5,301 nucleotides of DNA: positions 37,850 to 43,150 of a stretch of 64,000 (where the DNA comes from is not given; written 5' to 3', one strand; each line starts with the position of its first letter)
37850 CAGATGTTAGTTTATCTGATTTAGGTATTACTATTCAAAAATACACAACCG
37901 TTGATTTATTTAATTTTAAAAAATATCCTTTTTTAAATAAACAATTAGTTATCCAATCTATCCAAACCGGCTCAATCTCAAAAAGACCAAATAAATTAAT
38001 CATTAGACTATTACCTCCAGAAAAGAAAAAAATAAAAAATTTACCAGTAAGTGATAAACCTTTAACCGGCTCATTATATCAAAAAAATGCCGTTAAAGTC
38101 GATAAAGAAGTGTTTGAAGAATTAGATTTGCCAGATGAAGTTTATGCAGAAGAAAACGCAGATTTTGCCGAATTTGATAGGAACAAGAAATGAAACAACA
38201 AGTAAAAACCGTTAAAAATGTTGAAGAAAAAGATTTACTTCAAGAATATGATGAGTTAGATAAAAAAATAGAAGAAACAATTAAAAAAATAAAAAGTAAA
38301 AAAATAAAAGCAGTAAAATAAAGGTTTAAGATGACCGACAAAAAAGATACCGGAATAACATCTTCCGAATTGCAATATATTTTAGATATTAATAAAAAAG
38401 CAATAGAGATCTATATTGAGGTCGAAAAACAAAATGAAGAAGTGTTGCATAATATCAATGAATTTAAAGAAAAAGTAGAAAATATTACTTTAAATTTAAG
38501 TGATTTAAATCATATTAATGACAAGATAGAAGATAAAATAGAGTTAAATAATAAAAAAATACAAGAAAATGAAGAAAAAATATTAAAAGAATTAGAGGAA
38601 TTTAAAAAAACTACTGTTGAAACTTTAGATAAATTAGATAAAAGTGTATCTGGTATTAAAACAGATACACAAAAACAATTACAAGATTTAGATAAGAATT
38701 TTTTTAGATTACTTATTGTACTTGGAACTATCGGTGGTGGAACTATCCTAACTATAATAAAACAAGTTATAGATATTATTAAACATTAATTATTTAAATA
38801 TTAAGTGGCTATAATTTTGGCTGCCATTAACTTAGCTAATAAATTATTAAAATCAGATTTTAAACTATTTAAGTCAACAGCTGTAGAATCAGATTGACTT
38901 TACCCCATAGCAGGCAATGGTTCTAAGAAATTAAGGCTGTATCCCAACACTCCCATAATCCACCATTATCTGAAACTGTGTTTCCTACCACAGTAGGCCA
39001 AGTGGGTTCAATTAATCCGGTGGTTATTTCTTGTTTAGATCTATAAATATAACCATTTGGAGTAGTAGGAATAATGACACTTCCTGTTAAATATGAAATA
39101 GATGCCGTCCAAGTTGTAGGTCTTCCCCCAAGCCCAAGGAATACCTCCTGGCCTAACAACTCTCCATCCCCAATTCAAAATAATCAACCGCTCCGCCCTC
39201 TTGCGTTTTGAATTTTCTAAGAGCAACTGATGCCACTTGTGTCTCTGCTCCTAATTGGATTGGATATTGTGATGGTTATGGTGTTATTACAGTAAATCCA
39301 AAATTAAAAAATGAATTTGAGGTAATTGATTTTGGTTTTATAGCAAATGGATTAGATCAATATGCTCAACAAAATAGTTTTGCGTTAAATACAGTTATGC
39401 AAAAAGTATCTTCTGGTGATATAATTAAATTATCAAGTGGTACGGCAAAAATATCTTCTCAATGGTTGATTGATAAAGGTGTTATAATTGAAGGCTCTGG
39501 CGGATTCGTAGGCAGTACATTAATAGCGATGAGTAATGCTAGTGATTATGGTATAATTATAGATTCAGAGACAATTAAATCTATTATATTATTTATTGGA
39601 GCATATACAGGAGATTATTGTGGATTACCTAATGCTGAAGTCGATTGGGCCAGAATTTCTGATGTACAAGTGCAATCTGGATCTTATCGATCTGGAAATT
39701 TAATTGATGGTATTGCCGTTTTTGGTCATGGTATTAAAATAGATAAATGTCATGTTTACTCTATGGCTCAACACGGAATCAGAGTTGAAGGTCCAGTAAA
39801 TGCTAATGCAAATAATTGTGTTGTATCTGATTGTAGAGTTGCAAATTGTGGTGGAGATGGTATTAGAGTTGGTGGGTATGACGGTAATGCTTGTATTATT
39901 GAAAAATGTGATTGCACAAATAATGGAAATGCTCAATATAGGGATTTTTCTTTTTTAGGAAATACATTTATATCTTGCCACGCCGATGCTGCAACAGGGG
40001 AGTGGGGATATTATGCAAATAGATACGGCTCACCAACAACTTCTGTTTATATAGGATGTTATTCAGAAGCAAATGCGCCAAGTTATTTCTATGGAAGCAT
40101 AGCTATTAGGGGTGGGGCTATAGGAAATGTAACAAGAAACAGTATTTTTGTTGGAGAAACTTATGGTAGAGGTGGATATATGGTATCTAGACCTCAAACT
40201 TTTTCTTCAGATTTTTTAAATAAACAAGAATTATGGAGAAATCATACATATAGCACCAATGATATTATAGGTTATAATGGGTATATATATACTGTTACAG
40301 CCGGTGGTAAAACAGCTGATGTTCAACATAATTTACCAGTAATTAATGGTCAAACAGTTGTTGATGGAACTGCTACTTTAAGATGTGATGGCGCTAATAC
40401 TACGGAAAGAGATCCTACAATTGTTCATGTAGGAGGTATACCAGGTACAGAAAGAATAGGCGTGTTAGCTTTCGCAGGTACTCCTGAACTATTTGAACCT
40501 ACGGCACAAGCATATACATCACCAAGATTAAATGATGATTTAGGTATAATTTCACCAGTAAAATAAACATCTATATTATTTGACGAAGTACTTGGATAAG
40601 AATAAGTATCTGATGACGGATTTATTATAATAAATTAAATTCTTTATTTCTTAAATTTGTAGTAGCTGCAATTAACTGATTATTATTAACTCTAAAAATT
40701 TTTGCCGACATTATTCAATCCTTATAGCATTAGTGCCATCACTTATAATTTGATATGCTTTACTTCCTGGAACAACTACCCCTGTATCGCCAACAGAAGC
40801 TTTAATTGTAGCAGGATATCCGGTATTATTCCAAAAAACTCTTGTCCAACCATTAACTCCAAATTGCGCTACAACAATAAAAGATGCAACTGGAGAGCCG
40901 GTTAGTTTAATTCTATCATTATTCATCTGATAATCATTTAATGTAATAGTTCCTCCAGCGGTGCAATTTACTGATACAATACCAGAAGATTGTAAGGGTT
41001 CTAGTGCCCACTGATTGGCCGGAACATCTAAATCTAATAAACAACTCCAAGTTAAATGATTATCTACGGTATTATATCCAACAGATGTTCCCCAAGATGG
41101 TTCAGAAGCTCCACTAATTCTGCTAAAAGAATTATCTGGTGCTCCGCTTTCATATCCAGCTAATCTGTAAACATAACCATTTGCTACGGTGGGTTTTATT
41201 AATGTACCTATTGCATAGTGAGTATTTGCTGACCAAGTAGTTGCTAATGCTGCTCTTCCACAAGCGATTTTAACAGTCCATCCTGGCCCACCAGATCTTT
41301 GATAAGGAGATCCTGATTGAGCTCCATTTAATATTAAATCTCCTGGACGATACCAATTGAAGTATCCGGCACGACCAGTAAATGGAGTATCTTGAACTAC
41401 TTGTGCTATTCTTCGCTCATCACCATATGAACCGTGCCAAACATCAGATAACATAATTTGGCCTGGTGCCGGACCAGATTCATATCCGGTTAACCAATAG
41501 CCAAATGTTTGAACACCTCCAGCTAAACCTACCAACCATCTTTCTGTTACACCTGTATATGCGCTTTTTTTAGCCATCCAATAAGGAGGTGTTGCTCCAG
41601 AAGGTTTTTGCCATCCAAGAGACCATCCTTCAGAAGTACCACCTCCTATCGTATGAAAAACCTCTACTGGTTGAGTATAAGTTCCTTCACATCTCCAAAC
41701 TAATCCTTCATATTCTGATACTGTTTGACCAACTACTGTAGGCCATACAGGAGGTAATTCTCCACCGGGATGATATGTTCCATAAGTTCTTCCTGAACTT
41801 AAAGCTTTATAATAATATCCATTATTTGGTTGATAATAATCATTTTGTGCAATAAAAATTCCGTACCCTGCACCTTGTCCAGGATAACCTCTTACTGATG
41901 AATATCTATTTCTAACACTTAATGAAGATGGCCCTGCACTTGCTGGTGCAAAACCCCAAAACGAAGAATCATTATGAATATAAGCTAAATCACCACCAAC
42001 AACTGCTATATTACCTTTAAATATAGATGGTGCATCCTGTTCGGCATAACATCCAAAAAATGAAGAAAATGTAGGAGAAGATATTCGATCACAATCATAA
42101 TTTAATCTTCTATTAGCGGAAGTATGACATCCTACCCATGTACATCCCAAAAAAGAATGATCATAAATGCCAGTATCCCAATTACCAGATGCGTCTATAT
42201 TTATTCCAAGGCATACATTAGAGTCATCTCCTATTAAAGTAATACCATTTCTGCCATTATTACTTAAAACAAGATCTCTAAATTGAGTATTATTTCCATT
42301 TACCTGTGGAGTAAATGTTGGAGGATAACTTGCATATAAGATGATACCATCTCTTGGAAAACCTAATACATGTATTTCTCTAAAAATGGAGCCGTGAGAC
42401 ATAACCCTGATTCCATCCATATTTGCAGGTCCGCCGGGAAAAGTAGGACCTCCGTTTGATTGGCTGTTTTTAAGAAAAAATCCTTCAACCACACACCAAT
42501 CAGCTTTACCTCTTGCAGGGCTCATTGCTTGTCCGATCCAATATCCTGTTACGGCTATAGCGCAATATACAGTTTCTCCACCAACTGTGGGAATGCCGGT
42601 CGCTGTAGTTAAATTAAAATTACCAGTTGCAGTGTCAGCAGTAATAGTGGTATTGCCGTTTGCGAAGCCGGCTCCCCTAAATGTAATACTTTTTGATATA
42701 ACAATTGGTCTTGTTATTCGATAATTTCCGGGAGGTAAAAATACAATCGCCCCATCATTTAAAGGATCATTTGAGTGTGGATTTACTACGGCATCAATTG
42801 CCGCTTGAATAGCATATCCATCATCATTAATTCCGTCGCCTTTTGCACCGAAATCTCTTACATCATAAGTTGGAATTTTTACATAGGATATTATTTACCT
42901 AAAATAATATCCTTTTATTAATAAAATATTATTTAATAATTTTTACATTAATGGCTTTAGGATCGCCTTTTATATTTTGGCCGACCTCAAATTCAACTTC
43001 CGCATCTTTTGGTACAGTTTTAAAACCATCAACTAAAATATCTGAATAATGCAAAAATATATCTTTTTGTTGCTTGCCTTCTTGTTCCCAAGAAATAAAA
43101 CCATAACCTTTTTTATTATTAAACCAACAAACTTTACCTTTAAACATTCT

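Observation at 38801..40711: Tailspike gene with a precisely inverted interior: 6-bp inverted repeat, both junctions restore in frame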

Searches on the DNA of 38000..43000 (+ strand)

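Call 4: search_dna_similar(query=window:38000-43000:+, collection=phages, mode=distant)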
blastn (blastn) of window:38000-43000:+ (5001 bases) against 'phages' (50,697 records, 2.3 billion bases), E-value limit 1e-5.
No match.

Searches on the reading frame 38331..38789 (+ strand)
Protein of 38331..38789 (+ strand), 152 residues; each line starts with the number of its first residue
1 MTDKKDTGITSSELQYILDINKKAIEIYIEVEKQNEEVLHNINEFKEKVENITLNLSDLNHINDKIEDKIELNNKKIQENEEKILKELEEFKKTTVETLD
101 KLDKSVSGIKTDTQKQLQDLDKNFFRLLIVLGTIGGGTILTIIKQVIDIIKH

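Call 6: search_protein_families(library=pfam, proteins=[window:38331-38789:+], max_evalue=0.01)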
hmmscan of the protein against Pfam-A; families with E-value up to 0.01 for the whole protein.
window:38331-38789:+ (152 aa): 1 family
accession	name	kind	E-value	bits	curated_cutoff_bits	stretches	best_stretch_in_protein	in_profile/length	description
PF06419.17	COG6_N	-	0.0049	17.4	27.4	0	30-83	23-76/114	Conserved oligomeric complex COG6, N-terminal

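Call 7: search_protein_families(library=phrogs, proteins=[window:38331-38789:+], max_evalue=0.001)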
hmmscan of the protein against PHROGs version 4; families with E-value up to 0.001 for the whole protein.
window:38331-38789:+ (152 aa): 0 families

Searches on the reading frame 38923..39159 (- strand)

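Call 6: search_protein_families(library=pfam, proteins=[window:38923-39159:-], max_evalue=0.01)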
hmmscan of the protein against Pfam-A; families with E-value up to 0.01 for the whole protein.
window:38923-39159:- (78 aa): 0 families

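Call 7: search_protein_families(library=phrogs, proteins=[window:38923-39159:-], max_evalue=0.001)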
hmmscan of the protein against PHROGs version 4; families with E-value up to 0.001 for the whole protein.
window:38923-39159:- (78 aa): 1 family
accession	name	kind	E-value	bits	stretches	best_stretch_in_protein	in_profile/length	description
phrog_20658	-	head and packaging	4.1e-08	34.1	1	15-72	133-190/211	head decoration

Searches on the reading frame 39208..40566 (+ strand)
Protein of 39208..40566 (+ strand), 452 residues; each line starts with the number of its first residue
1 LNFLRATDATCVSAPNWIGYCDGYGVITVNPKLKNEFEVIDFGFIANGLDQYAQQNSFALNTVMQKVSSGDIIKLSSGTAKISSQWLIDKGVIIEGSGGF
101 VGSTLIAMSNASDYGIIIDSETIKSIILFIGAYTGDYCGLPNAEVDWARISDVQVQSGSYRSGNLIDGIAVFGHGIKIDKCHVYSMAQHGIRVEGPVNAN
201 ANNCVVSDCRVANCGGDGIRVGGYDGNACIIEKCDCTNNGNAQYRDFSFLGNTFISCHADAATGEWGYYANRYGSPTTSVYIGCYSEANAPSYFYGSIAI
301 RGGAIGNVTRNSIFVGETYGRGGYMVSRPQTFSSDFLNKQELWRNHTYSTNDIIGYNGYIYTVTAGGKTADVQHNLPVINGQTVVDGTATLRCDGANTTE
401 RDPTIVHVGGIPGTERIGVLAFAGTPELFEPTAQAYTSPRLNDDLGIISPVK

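Call 6: search_protein_families(library=pfam, proteins=[window:39208-40566:+], max_evalue=0.01)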
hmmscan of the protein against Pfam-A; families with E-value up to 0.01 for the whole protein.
window:39208-40566:+ (452 aa): 1 family
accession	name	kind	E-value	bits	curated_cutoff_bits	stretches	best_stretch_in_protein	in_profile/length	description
PF13229.12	Beta_helix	-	3.8e-07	30.3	25.9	1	168-320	2-141/158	Right handed beta helix region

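Call 7: search_protein_families(library=phrogs, proteins=[window:39208-40566:+], max_evalue=0.001)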
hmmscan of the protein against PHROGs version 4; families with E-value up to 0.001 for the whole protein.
window:39208-40566:+ (452 aa): 0 families

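Call 8: find_homologous_proteins(query=window:39208-40566:+)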
Query window:39208-40566:+ (452 aa): 2 proteins with E <= 0.001 among 6939 candidates.
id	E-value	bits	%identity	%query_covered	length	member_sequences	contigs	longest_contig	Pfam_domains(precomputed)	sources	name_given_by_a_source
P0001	0.0e+0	1039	100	100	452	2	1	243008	PF13229.13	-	-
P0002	8.2e-15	73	31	56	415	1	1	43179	-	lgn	-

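Call 15: find_related_loci(query=window:39208-40566:+, collection=viral_contigs, flank=6000)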
Query window:39208-40566:+ (452 aa) in viral_contigs; peptide patterns used: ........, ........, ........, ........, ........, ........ (x = any residue, [..] = any of these).
5 stretches matched a pattern, but none encodes a relative of the query by tblastn (E <= 1e-3).

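Call 19: find_related_loci(query=window:39208-40566:+, collection=metagenome_contigs, flank=10000)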
Query window:39208-40566:+ (452 aa) in metagenome_contigs; peptide patterns used: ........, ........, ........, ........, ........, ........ (x = any residue, [..] = any of these).
43 stretches matched a pattern, but none encodes a relative of the query by tblastn (E <= 1e-3).

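Call 28: search_protein_representatives(protein=window:39208-40566:+)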
Query: 452 residues. Proteins with E-value up to 0.001 (for the whole library): 729; up to 1e-10: 73; up to 1e-30: 3. The best 150 are listed.
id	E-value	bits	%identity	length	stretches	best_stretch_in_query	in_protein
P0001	0.0e+00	1039.0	100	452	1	1-452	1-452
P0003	6.5e-51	190.2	46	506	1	172-411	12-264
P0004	8.6e-38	146.9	32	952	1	3-399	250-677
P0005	1.3e-27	113.3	34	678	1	70-412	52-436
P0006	1.0e-25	107.1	36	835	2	151-325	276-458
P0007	1.4e-24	103.4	30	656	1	39-371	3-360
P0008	7.7e-21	91.0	36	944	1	165-397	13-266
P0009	2.6e-19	86.0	38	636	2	4-64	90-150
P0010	5.5e-18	81.6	31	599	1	22-294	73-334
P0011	3.5e-17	79.0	29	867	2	67-422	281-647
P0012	7.4e-17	77.9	34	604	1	166-408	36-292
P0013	1.9e-16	76.5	35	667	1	145-312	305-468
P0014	2.4e-16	76.2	32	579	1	141-369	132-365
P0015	3.2e-16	75.8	35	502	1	141-299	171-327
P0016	6.5e-16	74.8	36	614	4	179-298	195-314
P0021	4.9e-14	68.6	36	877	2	4-64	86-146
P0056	1.8e-11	60.2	43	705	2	4-98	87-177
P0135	3.5e-09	52.6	50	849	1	4-59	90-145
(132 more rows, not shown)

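Call 31: search_protein_families(library=pfam, proteins=[P0009, P0021, P0004, P0003, P0056, P0135], max_evalue=0.01)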
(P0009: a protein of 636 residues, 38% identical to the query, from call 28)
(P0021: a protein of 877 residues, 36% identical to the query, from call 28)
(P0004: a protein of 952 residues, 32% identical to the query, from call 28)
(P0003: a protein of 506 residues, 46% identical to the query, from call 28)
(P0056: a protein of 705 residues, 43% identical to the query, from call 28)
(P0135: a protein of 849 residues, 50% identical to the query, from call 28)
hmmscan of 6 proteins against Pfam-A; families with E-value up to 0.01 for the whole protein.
P0009 (636 aa): 2 families
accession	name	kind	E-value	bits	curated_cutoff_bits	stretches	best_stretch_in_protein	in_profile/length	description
PF12708.12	Pect-lyase_RHGA_epim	-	5.7e-06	26.7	27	1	123-380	2-208/213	Rhamnogalacturonase A/epimerase, pectate lyase-like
PF13229.12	Beta_helix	-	0.00033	20.8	25.9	1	335-412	2-141/158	Right handed beta helix region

P0021 (877 aa): 0 families

P0004 (952 aa): 2 families
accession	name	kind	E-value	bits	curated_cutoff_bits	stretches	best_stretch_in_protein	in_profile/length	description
PF12708.12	Pect-lyase_RHGA_epim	-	2.9e-13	50.5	27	1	285-354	3-65/213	Rhamnogalacturonase A/epimerase, pectate lyase-like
PF11133.13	Phage_head_fibr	-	0.0071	16.3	24.6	0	918-951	244-277/277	Head fiber protein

P0003 (506 aa): 1 family
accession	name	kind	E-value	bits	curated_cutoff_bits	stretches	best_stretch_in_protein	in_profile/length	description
PF11133.13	Phage_head_fibr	-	0.0014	18.6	24.6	1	473-505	244-276/277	Head fiber protein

P0056 (705 aa): 1 family
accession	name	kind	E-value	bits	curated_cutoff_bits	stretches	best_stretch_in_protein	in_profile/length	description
PF12708.12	Pect-lyase_RHGA_epim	-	4.7e-07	30.3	27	1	123-220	5-105/213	Rhamnogalacturonase A/epimerase, pectate lyase-like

P0135 (849 aa): 1 family
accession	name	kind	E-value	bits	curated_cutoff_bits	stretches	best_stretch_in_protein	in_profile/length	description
PF12708.12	Pect-lyase_RHGA_epim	-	3.2e-08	34.1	27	1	124-176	3-51/213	Rhamnogalacturonase A/epimerase, pectate lyase-like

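Call 32: search_protein_families(library=phrogs, proteins=[P0009, P0021, P0004, P0003, P0056, P0135], max_evalue=0.001)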
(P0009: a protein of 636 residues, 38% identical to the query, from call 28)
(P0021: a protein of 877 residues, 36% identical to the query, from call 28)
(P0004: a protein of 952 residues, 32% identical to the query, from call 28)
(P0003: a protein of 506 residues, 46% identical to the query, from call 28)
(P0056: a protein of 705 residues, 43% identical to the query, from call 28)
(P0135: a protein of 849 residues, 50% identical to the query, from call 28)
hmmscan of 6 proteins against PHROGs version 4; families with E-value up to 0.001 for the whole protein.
P0009 (636 aa): 0 families

P0021 (877 aa): 1 family
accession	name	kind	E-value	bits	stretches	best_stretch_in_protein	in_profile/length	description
phrog_20658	-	head and packaging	0.00018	22.3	1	707-762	133-188/211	head decoration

P0004 (952 aa): 8 families
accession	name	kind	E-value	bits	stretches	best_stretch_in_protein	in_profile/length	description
phrog_18880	-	unknown function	4.8e-10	40.5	1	916-952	38-74/74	-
phrog_12102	-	unknown function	7.7e-08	33.5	1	919-951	40-72/74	-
phrog_2234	-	tail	5.9e-07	29.5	1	282-346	184-240/757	tail spike protein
phrog_28781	-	tail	6e-06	25.6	1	280-372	167-259/644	tail spike protein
phrog_4250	-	tail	1.5e-05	24.6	1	283-370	220-307/786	EPS depolymerase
phrog_14558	-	tail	2.4e-05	23.8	1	249-350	70-163/740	tail spike protein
phrog_14442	-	tail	4.7e-05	23.1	1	283-356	192-259/733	tail protein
phrog_13144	-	unknown function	0.0003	20.7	1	279-367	63-141/464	-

P0003 (506 aa): 3 families
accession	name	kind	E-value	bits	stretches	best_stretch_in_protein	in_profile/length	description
phrog_20658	-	head and packaging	3.3e-10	41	1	403-458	134-188/211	head decoration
phrog_12102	-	unknown function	4.7e-10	40.6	1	472-505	38-71/74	-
phrog_18880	-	unknown function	2.9e-09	38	1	470-505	37-72/74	-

P0056 (705 aa): 3 families
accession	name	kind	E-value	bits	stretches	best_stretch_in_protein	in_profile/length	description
phrog_18522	-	tail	3e-06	26.9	1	111-188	164-240/612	tail protein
phrog_15455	-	tail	0.00011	21.9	1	117-367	145-376/652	tail fiber protein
phrog_14558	-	tail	0.00029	20.2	1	90-198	75-165/740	tail spike protein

P0135 (849 aa): 3 families
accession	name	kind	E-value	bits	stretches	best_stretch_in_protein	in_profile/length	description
phrog_18522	-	tail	3e-08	33.5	1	118-171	169-221/612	tail protein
phrog_7458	-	tail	3e-06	26.8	1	120-173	120-174/732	tail spike protein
phrog_15175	-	head and packaging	1.6e-05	24.6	1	121-166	231-272/647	virion structural protein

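Call 35: list_cluster_members(proteins=[P0003, P0004, P0009, P0021, P0056])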
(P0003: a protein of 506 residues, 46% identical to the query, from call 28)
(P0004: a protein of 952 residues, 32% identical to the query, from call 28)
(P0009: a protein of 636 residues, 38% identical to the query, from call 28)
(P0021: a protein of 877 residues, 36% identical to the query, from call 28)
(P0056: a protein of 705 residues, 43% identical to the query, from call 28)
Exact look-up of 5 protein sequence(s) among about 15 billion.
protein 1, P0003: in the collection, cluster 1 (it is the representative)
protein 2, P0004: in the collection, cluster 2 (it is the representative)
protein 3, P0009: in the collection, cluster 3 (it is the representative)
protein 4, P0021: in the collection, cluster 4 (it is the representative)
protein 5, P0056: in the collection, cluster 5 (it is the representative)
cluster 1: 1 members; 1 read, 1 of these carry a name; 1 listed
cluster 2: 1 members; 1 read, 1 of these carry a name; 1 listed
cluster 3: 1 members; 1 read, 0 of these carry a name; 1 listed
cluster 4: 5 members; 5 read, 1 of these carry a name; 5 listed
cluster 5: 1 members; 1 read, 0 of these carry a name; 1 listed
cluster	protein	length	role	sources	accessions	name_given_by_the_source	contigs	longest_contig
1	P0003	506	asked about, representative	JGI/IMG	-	hypothetical protein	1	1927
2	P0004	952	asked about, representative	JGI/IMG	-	hypothetical protein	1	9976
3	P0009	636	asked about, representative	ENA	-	-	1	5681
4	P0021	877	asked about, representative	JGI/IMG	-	hypothetical protein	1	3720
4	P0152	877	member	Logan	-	-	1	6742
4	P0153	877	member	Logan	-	-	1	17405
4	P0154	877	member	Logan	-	-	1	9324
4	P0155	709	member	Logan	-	-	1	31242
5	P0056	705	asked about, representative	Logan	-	-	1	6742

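Call 36: find_encoding_contigs(protein=P0153, flank=8000, max_places=3)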
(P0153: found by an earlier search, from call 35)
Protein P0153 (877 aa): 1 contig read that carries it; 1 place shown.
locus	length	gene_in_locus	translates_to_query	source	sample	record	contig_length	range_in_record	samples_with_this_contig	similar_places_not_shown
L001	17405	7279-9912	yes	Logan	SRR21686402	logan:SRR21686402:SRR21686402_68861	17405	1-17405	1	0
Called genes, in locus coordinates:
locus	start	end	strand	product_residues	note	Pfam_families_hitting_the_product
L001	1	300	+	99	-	?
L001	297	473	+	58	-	-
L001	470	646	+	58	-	-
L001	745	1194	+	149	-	PF13521:AAA_28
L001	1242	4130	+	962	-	-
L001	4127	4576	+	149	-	-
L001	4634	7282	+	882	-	-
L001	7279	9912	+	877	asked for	-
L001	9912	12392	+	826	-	-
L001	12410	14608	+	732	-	PF21722:Gly_rich_2, PF01391:Collagen (weak)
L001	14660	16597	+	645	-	-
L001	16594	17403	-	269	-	?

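Call 37: find_encoding_contigs(protein=P0004, flank=8000, max_places=3)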
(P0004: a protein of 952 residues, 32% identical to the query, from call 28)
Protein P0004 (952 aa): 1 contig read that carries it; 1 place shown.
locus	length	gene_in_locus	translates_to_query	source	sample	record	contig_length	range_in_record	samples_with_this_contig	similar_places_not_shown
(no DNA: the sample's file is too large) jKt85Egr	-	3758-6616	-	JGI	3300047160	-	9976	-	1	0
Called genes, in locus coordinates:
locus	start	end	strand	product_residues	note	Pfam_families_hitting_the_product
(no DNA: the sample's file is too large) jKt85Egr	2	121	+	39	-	?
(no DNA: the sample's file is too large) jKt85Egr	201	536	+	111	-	-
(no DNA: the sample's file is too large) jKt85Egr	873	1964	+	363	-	-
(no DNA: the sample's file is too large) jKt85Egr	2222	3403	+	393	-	-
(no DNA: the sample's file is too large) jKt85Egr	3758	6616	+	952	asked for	PF12708:Pect-lyase_RHGA_epim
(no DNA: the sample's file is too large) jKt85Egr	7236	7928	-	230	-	PF25174:Beta-prop_THOC3 (faint)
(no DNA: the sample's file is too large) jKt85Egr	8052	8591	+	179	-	-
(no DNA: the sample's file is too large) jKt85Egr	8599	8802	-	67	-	-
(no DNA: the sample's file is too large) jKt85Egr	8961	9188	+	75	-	-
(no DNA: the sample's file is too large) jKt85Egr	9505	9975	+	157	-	?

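Call 55: predict_structure(alignment_id=A3)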
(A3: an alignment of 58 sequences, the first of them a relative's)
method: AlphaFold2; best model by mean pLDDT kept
length: 452 residues; sequences in the alignment: 58
mean_pLDDT: 79.9   pTM: 0.71
mean pLDDT of the five models: 79.9, 79.5, 78.6, 78.4, 77.3
residues with pLDDT >= 90: 257; 70-90: 73; 50-70: 42; < 50: 80
segments of 3 or more residues with pLDDT < 50: 1-8, 321-337, 398-452
pLDDT, mean of each block of 10 residues (from residue 1): 41 53 59 80 93 95 95 96 95 92 89 75 94 73 91 91 86 97 96 92 97 97 94 97 97 98 91 93 92 93 89 73 40 49 89 88 95 89 96 74 41 41 36 38 36 37
secondary structure, 60 per line:
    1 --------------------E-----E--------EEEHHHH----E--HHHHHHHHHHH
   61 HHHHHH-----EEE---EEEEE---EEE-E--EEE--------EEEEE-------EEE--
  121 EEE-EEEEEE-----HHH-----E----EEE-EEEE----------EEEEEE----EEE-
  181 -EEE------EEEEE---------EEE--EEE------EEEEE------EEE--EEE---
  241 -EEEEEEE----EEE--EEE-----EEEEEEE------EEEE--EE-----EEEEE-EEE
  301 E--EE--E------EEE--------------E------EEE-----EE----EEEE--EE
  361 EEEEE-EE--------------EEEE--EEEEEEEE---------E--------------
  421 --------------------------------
elements in order: E36-38 H39-42 H50-66 E72-74 E78-82 E86-88 E93-95 E104-108 E116-118 E121-123 E125-130 E149-151 E153-156 E167-172 E177-179 E182-184 E191-195 E205-207 E210-212 E219-223 E230-232 E235-237 E242-248 E253-255 E258-260 E266-272 E279-282 E292-296 E298-301 E315-317 E339-341 E353-356 E359-365 E383-386 E389-396

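Call 57: fold_search(model_id=the predicted structure, library=pdb)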
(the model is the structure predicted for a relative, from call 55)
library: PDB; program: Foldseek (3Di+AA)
matches with E <= 10: 500; with E <= 0.001: 66
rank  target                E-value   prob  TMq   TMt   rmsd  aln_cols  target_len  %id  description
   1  7chu_A                3.3e-07  1.00  0.35  0.31  12.6       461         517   14  Geobacillus virus E2 - ORF18 (released 2021-04-14)
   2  2pyg_B                7.4e-07  1.00  0.29  0.33   9.2       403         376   14  Azotobacter vinelandii Mannuronan C-5 epimerase AlgE4 A-module (released 2008-05-27)
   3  5zru_A                9.0e-07  1.00  0.39  0.31  10.1       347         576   17  Crystal structure of Agl-KA catalytic domain (released 2019-10-23)
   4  2pyh_A                1.5e-06  1.00  0.40  0.48   6.3       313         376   14  Azotobacter vinelandii Mannuronan C-5 epimerase AlgE4 A-module complexed with mannuronan trisaccharide (released 2008-05-27)
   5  2pyg_A                2.4e-06  1.00  0.30  0.34  11.4       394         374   16  Azotobacter vinelandii Mannuronan C-5 epimerase AlgE4 A-module (released 2008-05-27)
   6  6c72_A                2.7e-06  1.00  0.38  0.31  12.2       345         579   11  Crystal structure of a tailspike protein gp49 from Acinetobacter baumannii bacteriophage Fri1, a capsular polysacchari (released 2019-01-23)
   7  2pyh_B                5.0e-06  1.00  0.26  0.29  11.1       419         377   14  Azotobacter vinelandii Mannuronan C-5 epimerase AlgE4 A-module complexed with mannuronan trisaccharide (released 2008-05-27)
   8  9ozl_D                6.7e-06  1.00  0.34  0.42   9.3       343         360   10  Crystal structure of the polysaccharide lyase RbmB from Vibrio cholerae (released 2026-03-11)
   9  2vbe                  1.8e-05  1.00  0.34  0.31  10.5       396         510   14  Tailspike protein of bacteriophage Sf6 (released 2008-04-22)
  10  9ozd_A                2.2e-05  1.00  0.36  0.44  10.0       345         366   11  Crystal structure of the polysaccharide lyase RbmB from Vibrio cholerae bound to Vibrio Polysaccharide (released 2026-03-11)
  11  5lw3                  3.1e-05  1.00  0.28  0.31   9.8       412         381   13  Azotobacter vinelandii Mannuronan C-5 epimerase AlgE6 A-module (released 2017-10-25)
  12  9ozl_A                3.1e-05  1.00  0.35  0.43  10.3       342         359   12  Crystal structure of the polysaccharide lyase RbmB from Vibrio cholerae (released 2026-03-11)
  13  2uve_B                3.2e-05  1.00  0.36  0.29   8.8       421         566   12  Structure of Yersinia enterocolitica Family 28 Exopolygalacturonase (released 2007-05-08)
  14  9ozd_B                3.2e-05  1.00  0.36  0.43  10.4       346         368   12  Crystal structure of the polysaccharide lyase RbmB from Vibrio cholerae bound to Vibrio Polysaccharide (released 2026-03-11)
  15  6e1r_A                5.0e-05  1.00  0.38  0.32  15.5       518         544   11  Crystal structure of the Acinetobacter phage vB_ApiP_P1 tailspike protein (released 2019-07-17)
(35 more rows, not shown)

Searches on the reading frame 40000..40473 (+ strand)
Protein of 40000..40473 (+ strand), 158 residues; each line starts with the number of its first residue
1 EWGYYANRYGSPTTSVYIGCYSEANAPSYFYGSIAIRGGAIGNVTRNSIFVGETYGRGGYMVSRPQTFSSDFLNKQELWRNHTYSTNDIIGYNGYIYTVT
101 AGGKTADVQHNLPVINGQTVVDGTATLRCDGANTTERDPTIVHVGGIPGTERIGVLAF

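Call 20: find_homologous_proteins(query=window:40000-40473:+, max_evalue=0.001)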
Query window:40000-40473:+: 13 candidates shared short words with the query, none scored E <= 0.001.
